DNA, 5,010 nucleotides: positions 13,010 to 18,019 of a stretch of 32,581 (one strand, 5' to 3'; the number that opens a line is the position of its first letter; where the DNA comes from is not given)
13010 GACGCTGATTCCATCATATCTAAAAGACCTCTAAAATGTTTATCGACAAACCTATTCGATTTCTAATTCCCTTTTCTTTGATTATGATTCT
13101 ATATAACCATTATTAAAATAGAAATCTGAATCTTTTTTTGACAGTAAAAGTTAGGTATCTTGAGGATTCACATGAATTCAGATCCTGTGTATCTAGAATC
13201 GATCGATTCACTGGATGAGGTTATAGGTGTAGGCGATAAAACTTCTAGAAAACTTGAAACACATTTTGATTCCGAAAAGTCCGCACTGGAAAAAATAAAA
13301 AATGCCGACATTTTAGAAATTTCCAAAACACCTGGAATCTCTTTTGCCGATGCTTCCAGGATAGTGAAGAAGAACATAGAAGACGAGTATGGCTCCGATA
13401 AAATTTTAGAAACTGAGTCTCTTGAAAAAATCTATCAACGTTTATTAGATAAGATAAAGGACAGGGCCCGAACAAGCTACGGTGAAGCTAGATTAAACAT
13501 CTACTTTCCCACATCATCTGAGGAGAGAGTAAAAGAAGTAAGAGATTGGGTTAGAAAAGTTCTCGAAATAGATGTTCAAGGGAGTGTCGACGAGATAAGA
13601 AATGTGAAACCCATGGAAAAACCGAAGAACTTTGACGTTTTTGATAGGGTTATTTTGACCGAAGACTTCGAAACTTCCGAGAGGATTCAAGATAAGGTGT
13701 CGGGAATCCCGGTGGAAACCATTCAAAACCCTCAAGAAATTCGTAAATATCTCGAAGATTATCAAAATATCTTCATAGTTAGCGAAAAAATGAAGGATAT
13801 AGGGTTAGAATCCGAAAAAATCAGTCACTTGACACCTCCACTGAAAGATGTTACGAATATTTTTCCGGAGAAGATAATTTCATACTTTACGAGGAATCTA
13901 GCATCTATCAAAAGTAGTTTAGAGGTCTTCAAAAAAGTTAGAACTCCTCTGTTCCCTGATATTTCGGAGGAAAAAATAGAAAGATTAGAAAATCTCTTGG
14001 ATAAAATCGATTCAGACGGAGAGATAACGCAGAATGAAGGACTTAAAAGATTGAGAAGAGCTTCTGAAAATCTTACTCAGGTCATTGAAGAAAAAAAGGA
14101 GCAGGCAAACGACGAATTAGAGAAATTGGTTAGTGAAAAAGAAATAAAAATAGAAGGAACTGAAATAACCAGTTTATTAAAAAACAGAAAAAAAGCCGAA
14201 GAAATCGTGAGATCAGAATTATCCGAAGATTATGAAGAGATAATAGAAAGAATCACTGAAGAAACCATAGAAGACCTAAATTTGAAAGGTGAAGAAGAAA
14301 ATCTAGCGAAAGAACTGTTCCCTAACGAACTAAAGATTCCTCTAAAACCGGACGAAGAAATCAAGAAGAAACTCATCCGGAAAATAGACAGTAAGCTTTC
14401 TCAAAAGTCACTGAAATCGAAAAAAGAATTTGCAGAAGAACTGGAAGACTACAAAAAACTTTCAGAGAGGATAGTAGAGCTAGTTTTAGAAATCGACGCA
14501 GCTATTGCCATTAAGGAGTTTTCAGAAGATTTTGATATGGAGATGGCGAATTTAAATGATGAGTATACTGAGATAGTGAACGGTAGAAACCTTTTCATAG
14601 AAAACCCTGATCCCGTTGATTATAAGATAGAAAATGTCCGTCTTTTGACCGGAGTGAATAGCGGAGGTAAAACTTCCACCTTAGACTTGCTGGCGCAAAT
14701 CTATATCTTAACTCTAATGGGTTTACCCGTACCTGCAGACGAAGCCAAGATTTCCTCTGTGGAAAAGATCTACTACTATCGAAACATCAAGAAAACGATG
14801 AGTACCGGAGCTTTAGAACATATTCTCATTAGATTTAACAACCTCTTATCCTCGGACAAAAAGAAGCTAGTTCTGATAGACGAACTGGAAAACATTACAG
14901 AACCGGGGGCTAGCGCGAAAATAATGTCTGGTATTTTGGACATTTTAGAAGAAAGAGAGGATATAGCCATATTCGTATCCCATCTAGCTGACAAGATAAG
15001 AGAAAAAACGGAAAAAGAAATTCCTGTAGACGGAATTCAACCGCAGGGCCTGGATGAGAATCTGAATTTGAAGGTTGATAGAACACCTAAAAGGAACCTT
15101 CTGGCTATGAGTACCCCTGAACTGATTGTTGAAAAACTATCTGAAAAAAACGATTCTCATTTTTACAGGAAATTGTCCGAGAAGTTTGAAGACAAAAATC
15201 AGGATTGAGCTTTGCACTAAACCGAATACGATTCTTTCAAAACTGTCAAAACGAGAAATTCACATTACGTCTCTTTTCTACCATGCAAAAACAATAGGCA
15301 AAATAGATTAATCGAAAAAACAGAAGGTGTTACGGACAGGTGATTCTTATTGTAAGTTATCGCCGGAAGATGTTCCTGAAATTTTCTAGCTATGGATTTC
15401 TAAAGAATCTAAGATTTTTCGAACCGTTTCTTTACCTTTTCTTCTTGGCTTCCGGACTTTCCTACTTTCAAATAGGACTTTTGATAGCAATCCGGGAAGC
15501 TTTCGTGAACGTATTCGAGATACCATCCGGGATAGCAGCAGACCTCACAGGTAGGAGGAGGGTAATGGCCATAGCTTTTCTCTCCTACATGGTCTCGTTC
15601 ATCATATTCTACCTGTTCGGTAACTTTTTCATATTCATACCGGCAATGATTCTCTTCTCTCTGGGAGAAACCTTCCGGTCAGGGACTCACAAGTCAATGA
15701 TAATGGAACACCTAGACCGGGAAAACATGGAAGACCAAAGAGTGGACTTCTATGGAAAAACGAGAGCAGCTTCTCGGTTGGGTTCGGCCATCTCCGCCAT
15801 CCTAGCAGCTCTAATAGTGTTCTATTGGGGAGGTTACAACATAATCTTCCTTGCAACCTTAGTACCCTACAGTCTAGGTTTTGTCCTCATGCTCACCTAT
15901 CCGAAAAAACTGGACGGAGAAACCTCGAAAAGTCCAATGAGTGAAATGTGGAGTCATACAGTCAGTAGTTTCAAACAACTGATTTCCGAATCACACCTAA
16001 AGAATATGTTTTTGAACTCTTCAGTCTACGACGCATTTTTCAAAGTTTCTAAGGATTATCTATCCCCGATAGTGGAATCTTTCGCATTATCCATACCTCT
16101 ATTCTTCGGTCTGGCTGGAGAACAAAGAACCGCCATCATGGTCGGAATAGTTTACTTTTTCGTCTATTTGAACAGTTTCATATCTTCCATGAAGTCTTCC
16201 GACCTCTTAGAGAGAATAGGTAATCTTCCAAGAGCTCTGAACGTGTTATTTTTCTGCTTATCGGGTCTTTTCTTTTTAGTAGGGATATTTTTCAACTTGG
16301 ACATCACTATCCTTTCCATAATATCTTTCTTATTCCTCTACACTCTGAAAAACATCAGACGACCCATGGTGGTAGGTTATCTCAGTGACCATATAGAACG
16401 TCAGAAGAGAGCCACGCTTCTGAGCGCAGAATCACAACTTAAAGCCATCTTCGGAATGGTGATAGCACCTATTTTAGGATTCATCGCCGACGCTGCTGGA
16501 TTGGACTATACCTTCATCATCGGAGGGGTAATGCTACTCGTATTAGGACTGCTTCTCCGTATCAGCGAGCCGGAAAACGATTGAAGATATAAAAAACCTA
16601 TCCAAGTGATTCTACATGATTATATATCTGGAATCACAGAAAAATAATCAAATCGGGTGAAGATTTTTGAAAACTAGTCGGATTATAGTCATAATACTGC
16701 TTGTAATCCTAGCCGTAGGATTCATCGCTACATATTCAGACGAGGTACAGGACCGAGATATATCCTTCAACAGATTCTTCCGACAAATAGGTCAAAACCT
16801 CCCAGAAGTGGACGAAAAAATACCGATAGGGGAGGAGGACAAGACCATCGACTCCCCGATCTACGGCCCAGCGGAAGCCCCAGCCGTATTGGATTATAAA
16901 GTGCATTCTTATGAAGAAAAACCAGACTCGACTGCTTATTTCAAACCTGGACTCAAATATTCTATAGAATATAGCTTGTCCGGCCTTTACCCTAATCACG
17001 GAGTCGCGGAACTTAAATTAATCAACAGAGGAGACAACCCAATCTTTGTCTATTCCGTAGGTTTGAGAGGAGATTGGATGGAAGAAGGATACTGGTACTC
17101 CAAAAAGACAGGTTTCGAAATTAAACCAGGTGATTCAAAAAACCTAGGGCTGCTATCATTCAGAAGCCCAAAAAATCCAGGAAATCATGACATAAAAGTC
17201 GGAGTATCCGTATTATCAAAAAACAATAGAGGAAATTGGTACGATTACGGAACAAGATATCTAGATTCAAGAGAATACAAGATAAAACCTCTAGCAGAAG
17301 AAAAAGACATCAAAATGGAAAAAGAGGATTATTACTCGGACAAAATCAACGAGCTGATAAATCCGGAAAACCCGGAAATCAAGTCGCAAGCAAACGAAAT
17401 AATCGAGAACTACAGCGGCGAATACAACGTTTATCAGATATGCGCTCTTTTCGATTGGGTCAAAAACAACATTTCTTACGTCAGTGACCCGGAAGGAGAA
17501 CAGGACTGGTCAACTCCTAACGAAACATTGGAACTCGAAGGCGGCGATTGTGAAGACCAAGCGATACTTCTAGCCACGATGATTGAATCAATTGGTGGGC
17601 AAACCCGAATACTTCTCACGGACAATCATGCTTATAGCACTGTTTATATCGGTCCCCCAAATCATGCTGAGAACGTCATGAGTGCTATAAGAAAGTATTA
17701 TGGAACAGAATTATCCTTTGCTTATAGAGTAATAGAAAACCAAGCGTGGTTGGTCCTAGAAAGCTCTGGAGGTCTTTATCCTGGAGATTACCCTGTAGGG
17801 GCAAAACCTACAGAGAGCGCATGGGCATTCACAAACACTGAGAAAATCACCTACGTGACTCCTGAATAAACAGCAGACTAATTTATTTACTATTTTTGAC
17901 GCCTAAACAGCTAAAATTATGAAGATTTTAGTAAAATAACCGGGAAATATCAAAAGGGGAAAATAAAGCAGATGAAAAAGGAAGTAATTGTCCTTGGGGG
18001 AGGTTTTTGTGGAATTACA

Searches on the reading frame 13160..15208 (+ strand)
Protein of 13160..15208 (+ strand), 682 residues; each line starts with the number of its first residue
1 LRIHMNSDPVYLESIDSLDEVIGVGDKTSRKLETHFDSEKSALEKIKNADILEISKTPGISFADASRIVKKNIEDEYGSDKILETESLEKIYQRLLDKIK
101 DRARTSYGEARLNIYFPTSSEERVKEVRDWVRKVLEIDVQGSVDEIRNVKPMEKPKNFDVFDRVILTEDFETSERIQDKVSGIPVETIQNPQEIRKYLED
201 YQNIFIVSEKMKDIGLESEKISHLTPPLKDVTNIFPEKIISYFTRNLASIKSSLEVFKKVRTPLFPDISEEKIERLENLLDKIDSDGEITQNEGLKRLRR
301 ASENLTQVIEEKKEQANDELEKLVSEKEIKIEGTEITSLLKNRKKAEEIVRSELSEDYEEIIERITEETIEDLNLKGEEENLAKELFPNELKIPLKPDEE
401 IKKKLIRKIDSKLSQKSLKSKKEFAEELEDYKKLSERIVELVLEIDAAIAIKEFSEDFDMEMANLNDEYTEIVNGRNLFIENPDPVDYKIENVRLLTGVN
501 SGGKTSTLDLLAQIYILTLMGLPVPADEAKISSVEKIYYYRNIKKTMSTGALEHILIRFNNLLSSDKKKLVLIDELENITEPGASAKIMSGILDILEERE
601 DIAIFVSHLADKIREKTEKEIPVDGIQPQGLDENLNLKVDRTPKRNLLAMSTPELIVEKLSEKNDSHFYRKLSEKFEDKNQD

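Call 60: search_protein_families(library=pfam, proteins=[window:13160-15208:+], max_evalue=0.001)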
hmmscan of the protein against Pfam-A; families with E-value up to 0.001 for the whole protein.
window:13160-15208:+ (682 aa): 2 families
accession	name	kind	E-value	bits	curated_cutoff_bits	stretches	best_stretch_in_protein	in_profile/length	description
PF00488.27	MutS_V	-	1.3e-08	35.4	30.2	1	495-611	2-122/188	MutS domain V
PF14520.12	HHH_5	-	4.5e-06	27.5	27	1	17-70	3-53/57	Helix-hairpin-helix domain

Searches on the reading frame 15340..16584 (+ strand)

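Call 60: search_protein_families(library=pfam, proteins=[window:15340-16584:+], max_evalue=0.001)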
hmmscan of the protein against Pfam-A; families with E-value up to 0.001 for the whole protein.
window:15340-16584:+ (414 aa): 1 family
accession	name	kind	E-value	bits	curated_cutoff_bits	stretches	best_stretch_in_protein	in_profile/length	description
PF07690.21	MFS_1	-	1.5e-21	77.1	33.4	2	29-361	17-332/347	Major Facilitator Superfamily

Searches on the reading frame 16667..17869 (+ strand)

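Call 60: search_protein_families(library=pfam, proteins=[window:16667-17869:+], max_evalue=0.001)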
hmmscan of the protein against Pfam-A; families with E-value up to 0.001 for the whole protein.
window:16667-17869:+ (400 aa): 2 families
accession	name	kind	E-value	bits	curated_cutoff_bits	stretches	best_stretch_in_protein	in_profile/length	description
PF01841.26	Transglut_core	-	2.9e-09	37.6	23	1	241-325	3-84/108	Transglutaminase-like superfamily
PF16186.11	Arm_3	-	0.00015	21.7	28.8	0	225-252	14-41/53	Atypical Arm repeat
